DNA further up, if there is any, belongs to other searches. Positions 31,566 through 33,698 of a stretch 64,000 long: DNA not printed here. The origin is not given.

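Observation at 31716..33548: Paralog 2 of the bd-like oxidase carries extra histidine motifs (HH, HxH) that paralog 1 lacks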

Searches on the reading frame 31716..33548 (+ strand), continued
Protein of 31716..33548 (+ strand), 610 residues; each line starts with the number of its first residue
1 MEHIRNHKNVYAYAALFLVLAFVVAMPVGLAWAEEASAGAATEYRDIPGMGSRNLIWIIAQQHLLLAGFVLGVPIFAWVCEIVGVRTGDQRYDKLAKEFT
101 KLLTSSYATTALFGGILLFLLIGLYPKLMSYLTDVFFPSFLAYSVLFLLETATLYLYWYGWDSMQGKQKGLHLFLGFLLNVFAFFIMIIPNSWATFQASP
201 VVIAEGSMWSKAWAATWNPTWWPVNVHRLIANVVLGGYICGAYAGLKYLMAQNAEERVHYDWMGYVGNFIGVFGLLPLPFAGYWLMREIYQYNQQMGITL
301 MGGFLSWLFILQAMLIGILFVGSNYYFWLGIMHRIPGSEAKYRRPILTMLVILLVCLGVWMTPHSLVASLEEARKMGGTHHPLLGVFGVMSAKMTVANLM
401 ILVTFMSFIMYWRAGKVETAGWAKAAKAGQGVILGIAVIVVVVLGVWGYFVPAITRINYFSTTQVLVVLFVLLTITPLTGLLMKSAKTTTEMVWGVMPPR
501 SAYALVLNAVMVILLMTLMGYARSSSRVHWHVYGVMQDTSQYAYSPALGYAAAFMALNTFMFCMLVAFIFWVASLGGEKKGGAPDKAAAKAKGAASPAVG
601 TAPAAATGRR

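Call 39: find_related_loci(query=A1, collection=genome_contigs, flank=7000)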
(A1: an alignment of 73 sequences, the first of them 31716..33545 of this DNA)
Query A1 (610 aa) in genome_contigs; peptide patterns used: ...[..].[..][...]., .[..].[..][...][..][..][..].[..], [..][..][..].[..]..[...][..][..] (x = any residue, [..] = any of these).
599 stretches matched a pattern (row limit reached: there are more); 582 encode a relative of the query (tblastn E <= 1e-3); the best 80 are kept; 80 distinct loci.
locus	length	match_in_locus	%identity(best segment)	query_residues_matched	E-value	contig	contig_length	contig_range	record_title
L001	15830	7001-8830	93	1-610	0e+0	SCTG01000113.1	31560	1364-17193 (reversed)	MAG: Nitrospirae bacterium isolate FW300_bin.52 FW300_bin.52-98845, whole genome shotgun sequence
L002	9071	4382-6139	89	6-590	0e+0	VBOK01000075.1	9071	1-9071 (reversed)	MAG: Nitrospirae bacterium isolate NS_8 14_1009_09_20cm_scaffold_4893, whole genome shotgun sequence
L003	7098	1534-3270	89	13-590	0e+0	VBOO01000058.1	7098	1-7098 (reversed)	MAG: Nitrospirae bacterium isolate NS_12 14_1009_16_30cm_scaffold_29966, whole genome shotgun sequence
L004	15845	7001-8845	78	2-604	0e+0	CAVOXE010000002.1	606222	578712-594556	MAG: Nitrospirota bacterium isolate MFD00392.bin.1.17 genome assembly, contig: contig_21491, whole genome shotgun sequen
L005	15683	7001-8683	84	44-603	0e+0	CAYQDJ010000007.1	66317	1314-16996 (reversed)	MAG TPA_asm: uncultured Nitrospira sp. isolate SRP217488_co1_207 genome assembly, contig: NODE_109_length_66317_cov_4.97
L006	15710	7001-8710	83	37-604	0e+0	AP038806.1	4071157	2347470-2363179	MAG: Nitrospira sp. NFB02 DNA, complete genome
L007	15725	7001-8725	81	26-608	0e+0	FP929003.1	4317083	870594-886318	Candidatus Nitrospira defluvii chromosome, complete genome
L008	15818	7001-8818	78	1-599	0e+0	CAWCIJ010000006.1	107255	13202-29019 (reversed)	MAG: uncultured Nitrospiraceae bacterium isolate MFD00962.bin.1.147 genome assembly, contig: contig_144206, whole genome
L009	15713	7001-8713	83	35-603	0e+0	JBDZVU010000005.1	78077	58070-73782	MAG: Nitrospiraceae bacterium isolate PE_soil10 NODE_43_length_78077, whole genome shotgun sequence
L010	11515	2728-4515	78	2-608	0e+0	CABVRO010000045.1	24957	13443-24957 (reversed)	MAG: uncultured Nitrospira sp. isolate Nitrospira sp. RBC085 genome assembly, contig: MAG085_45, whole genome shotgun se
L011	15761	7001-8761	78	15-603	0e+0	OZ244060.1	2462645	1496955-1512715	MAG: Nitrospirales bacterium isolate 0e4000e4-4fa3-4ae7-86ba-393fbf4ea046 genome assembly, chromosome: 1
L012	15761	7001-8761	78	30-610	0e+0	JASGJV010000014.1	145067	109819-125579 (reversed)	MAG: Nitrospira sp. isolate 5N512 JMF-2111-06-0005.ont.bin.512_13, whole genome shotgun sequence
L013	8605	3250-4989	80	34-610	0e+0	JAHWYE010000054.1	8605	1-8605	MAG: Nitrospirae bacterium isolate CR_Sed_300A_bin.33 scaffold_85, whole genome shotgun sequence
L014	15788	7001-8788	77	4-599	0e+0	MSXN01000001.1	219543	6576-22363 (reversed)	MAG: Nitrospira sp. ST-bin5 24, whole genome shotgun sequence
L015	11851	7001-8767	79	30-610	0e+0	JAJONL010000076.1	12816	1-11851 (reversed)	MAG: Nitrospira sp. isolate C_No_T20_B_bin.40 scaffold_5206, whole genome shotgun sequence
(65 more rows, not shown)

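Call 44: search_solved_structures(query=A1, max_evalue=10, show_alignments=4)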
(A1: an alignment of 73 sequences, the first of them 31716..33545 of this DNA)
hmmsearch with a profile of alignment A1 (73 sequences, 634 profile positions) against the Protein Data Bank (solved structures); distinct sequences matched with E-value up to 10: 3.
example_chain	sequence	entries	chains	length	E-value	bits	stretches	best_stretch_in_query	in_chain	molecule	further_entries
5doq_A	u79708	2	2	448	7.1e-17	64.2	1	66-261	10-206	Bd-type quinol oxidase subunit I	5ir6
9r2g_A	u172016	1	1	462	2.7e-14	55.7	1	76-303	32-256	Cytochrome bd menaquinol oxidase subunit I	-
6rko_A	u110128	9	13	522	6.3e-07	31.4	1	73-251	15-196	Cytochrome bd-I ubiquinol oxidase subunit 1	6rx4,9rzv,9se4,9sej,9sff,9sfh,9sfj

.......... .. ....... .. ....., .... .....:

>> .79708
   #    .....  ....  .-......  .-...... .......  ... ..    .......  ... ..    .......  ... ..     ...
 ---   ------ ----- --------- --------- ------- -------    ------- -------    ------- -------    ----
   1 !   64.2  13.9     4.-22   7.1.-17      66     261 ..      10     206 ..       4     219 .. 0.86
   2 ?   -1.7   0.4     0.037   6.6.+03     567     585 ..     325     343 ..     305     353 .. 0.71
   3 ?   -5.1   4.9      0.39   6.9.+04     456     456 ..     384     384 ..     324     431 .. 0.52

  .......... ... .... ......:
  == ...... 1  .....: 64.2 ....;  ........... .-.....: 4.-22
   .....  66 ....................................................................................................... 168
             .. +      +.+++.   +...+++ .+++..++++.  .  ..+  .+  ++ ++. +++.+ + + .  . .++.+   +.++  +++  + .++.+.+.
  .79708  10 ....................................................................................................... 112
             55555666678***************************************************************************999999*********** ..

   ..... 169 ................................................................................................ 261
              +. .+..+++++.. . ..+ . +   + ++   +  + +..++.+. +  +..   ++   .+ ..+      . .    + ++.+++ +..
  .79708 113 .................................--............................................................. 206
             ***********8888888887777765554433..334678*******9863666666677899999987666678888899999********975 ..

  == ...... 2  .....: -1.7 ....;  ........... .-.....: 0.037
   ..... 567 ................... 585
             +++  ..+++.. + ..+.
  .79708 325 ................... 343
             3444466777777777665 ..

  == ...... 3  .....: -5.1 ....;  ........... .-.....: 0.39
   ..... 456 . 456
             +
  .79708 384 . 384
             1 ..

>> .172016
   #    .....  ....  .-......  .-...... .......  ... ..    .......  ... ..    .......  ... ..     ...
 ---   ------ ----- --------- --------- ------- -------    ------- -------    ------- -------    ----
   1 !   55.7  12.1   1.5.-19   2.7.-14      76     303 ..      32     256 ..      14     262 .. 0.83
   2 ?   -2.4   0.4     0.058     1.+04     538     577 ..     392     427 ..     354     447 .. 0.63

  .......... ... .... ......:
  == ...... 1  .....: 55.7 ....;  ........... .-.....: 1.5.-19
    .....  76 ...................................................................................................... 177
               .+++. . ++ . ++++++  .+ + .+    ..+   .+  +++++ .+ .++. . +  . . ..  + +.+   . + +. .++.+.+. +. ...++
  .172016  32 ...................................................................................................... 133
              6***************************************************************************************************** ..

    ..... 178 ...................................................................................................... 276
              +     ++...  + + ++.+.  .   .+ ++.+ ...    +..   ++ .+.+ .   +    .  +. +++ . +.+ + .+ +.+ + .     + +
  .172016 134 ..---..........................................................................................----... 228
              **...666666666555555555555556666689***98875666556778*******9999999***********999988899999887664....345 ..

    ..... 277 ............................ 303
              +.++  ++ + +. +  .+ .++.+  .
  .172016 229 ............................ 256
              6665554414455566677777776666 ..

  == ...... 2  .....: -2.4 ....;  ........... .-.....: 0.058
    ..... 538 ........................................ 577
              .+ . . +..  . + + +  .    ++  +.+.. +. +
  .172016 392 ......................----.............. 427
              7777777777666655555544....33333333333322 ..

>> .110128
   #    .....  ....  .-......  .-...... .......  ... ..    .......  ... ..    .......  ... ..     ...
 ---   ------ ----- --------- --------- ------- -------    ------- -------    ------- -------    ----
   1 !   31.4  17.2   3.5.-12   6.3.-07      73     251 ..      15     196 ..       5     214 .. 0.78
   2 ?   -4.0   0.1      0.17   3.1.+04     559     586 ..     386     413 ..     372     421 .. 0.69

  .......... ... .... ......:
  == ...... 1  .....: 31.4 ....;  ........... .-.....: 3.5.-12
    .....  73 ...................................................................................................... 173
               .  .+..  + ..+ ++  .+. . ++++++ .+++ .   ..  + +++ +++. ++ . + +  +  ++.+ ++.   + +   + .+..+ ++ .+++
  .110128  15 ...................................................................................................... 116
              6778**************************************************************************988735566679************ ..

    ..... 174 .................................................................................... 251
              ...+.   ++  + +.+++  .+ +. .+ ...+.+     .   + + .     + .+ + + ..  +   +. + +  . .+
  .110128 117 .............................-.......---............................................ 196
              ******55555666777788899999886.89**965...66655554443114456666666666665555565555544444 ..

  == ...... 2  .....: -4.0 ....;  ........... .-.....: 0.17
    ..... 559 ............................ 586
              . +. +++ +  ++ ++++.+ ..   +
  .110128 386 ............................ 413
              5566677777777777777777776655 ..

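Call 45: predict_structure(alignment_id=A1)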
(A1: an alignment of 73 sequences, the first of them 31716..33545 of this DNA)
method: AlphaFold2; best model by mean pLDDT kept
length: 610 residues; sequences in the alignment: 73
mean_pLDDT: 86.3   pTM: 0.85
mean pLDDT of the five models: 86.3, 86.3, 85.2, 84.4, 83.8
residues with pLDDT >= 90: 365; 70-90: 178; 50-70: 35; < 50: 32
segments of 3 or more residues with pLDDT < 50: 1-4, 581-586, 590-610
pLDDT, mean of each block of 10 residues (from residue 1): 54 80 70 54 78 90 96 95 94 93 94 95 90 91 95 96 93 97 95 87 81 88 95 97 96 94 96 93 87 78 80 94 97 93 96 95 77 79 83 93 96 90 93 97 92 86 92 94 89 94 98 95 82 83 71 91 95 75 48 40 35
secondary structure, 60 per line:
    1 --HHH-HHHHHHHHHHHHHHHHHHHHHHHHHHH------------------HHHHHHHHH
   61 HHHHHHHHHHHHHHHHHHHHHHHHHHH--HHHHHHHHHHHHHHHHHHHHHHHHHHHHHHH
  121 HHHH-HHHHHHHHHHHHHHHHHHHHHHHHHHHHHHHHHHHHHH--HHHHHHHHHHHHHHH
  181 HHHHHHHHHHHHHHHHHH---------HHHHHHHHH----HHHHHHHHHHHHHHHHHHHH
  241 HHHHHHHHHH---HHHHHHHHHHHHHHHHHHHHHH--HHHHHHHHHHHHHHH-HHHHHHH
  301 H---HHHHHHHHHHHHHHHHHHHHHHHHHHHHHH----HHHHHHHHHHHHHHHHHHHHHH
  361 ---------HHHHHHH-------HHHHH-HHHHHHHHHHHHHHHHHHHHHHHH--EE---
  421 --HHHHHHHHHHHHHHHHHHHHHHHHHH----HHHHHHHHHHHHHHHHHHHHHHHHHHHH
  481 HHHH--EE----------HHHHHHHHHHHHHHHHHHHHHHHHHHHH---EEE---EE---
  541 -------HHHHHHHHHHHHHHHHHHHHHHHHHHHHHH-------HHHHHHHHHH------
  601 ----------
elements in order: H7-33 H52-87 H90-124 H126-163 H166-198 H208-216 H221-250 H254-275 H278-292 H294-301 H305-334 H339-360 H370-376 H384-388 H390-413 H423-448 H453-484 H499-526 E530-532 H548-577 H585-594
